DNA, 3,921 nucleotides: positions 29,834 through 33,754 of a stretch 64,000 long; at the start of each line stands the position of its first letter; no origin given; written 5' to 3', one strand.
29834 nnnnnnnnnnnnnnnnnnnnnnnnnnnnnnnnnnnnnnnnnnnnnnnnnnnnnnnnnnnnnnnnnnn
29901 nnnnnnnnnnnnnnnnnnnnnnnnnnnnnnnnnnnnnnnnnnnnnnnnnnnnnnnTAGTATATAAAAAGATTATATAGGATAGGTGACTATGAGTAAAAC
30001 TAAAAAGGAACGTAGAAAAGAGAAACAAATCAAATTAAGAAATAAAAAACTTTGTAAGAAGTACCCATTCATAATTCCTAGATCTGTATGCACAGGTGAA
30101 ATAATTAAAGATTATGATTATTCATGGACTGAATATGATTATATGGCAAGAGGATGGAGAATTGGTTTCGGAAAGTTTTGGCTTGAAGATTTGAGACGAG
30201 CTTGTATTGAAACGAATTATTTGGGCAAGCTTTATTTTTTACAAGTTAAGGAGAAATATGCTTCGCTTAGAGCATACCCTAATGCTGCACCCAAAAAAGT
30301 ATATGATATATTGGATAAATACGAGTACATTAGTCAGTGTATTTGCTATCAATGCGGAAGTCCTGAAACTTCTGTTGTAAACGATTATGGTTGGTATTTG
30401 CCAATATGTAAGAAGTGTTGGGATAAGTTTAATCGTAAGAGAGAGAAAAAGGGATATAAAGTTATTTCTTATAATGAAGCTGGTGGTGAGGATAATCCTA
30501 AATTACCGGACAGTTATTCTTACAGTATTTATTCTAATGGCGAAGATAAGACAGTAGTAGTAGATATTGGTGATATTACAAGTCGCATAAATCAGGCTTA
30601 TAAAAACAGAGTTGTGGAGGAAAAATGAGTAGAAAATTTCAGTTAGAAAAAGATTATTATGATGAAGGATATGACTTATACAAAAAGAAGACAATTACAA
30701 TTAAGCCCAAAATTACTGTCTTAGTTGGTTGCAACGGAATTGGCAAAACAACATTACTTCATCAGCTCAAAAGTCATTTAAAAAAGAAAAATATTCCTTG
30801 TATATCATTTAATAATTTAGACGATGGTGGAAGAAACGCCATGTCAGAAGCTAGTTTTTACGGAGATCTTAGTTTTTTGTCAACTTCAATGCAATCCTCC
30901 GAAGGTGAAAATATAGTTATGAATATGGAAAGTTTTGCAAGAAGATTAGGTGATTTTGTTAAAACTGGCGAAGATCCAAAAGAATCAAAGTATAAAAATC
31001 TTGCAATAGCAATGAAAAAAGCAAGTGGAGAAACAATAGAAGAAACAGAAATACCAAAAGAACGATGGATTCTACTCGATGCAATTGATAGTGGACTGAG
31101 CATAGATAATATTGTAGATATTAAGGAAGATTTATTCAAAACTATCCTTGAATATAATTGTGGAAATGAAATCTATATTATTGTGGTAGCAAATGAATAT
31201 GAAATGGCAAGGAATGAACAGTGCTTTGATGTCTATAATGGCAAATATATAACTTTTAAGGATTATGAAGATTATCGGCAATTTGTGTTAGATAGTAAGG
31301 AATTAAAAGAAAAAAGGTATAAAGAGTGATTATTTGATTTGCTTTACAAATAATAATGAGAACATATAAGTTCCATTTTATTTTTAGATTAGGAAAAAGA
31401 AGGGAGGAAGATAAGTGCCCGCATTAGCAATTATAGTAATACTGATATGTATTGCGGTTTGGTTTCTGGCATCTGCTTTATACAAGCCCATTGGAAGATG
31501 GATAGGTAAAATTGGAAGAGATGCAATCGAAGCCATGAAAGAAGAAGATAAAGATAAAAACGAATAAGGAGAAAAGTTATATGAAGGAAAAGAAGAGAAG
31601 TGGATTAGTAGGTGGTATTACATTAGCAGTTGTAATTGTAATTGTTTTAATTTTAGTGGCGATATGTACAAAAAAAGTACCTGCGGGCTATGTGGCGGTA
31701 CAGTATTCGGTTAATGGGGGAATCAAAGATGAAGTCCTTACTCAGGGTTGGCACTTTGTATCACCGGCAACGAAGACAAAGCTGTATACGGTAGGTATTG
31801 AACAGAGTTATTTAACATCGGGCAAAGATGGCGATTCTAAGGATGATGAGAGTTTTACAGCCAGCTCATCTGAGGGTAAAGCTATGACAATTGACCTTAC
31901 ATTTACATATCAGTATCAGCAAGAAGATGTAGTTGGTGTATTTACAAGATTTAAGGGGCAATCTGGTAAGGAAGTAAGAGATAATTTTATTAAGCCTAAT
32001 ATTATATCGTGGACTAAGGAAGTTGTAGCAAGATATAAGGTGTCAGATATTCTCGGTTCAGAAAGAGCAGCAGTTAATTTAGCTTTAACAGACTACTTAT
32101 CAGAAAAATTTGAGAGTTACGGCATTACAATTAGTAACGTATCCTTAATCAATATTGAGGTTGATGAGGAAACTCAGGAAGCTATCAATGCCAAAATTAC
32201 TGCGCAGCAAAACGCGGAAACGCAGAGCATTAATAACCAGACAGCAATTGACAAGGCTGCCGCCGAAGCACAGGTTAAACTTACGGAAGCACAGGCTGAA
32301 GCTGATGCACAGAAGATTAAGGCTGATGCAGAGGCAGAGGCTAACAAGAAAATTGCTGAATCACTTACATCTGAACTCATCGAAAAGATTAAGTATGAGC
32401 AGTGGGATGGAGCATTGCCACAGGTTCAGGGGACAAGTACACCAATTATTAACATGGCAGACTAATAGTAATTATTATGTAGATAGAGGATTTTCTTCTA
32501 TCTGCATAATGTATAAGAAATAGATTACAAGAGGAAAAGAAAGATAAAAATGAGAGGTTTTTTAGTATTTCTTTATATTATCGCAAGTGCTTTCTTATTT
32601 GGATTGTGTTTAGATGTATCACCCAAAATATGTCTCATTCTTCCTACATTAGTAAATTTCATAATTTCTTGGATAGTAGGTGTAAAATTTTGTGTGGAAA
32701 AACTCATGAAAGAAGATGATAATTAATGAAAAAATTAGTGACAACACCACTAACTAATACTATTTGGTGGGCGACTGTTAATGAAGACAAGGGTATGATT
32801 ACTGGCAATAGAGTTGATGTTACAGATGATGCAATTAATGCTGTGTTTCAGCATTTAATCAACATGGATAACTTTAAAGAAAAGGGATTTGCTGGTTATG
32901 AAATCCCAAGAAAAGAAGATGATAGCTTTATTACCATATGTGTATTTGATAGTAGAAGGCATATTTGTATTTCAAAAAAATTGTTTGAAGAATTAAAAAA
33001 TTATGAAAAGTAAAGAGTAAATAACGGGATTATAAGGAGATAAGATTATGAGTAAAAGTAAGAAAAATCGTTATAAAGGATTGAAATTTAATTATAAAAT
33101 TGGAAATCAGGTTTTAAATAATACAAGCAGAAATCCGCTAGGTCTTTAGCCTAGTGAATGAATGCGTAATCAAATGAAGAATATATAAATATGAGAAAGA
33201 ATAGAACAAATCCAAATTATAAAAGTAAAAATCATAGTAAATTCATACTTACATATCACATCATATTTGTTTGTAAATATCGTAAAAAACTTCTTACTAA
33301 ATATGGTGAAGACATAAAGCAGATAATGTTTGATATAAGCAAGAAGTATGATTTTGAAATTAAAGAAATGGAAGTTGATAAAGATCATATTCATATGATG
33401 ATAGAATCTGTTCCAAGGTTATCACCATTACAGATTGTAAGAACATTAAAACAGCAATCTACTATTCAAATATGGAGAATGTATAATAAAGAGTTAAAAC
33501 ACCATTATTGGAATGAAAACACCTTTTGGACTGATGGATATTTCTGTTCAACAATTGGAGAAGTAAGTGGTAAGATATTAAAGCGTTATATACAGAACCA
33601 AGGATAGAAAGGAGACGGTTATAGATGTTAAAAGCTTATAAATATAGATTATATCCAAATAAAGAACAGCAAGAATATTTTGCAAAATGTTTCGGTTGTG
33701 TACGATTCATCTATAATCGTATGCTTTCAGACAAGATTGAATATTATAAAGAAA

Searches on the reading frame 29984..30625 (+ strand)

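Call 83: search_protein_families(library=pfam, proteins=[window:29984-30625:+], max_evalue=0.001)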
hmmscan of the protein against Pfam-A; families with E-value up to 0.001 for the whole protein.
window:29984-30625:+ (214 aa): 1 family
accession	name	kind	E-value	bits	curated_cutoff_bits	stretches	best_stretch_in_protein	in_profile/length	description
PF01873.23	eIF-5_eIF-2B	-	0.00082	19.7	27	0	100-145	70-114/117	Domain found in IF2B/IF5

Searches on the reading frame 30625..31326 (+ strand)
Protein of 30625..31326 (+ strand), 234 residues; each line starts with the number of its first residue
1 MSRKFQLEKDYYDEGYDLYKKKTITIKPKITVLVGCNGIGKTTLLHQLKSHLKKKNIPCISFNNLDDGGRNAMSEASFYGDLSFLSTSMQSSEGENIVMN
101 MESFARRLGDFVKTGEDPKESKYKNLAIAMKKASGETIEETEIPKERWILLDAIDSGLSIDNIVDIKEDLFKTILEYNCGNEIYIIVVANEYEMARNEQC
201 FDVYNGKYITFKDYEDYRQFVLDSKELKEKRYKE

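Call 83: search_protein_families(library=pfam, proteins=[window:30625-31326:+], max_evalue=0.001)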
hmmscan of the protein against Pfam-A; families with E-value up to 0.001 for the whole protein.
window:30625-31326:+ (234 aa): 6 families
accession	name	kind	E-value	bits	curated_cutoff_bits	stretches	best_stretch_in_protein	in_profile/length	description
PF13173.12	AAA_14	-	1.1e-05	25.9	27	1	28-71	2-46/129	AAA domain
PF13175.12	AAA_15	-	1.5e-05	25.2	32.1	1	16-127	11-55/374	AAA ATPase domain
PF13401.12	AAA_22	-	7.3e-05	23.5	27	1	29-68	6-45/130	AAA domain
PF05729.18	NACHT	-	0.00033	21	26.7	0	31-59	3-31/167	NACHT domain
PF20720.3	nSTAND3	-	0.00075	19.7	27.2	0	24-72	13-61/155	Novel STAND NTPase 3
PF03193.22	RsgA_GTPase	-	0.00099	19.4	30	0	25-54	103-132/174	RsgA GTPase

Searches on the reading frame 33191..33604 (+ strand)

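Call 83: search_protein_families(library=pfam, proteins=[window:33191-33604:+], max_evalue=0.001)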
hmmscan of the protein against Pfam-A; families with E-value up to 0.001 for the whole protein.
window:33191-33604:+ (138 aa): 1 family
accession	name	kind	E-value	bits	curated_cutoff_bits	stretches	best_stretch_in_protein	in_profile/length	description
PF01797.21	Y1_Tnp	-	3.5e-35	121.2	23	1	18-137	3-121/121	Transposase IS200 like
